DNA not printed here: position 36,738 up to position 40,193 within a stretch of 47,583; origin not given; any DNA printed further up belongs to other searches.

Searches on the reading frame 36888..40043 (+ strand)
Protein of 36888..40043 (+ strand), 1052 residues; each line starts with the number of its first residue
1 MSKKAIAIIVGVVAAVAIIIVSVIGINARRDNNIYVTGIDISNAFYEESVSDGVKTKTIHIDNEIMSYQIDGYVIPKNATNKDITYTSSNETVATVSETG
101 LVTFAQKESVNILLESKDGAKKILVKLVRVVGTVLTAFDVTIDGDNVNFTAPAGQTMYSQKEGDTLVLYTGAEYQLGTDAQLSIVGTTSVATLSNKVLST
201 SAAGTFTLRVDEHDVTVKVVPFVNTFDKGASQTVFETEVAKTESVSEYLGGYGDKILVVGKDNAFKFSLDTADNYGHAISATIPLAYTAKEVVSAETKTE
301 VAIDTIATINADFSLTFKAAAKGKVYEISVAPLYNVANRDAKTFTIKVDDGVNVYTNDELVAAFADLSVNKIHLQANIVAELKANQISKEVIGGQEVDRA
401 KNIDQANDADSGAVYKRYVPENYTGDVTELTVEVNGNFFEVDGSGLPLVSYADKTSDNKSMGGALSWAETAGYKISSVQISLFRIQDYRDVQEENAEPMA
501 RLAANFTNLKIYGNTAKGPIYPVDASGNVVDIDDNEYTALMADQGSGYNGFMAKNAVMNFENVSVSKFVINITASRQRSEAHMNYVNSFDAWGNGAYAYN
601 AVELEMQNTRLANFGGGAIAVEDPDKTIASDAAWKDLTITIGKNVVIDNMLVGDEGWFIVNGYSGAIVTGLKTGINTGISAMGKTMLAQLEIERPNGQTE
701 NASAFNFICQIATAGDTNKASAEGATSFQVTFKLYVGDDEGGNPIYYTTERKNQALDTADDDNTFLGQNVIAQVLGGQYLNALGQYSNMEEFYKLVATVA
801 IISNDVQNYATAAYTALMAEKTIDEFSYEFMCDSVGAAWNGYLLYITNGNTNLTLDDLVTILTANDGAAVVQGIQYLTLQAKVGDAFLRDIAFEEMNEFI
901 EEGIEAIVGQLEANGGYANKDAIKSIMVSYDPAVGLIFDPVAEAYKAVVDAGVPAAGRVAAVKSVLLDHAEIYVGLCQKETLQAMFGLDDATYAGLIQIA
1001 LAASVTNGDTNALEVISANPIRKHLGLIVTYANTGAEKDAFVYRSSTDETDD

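Call 52: search_protein_families(library=pfam, proteins=[window:36888-40043:+], max_evalue=0.001)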
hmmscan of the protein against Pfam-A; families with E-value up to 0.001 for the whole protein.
window:36888-40043:+ (1052 aa): 1 family
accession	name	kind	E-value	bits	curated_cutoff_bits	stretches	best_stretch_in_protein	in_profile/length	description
PF02368.24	Big_2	-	6.4e-10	39.3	22.8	1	67-122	19-74/79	Bacterial Ig-like domain (group 2)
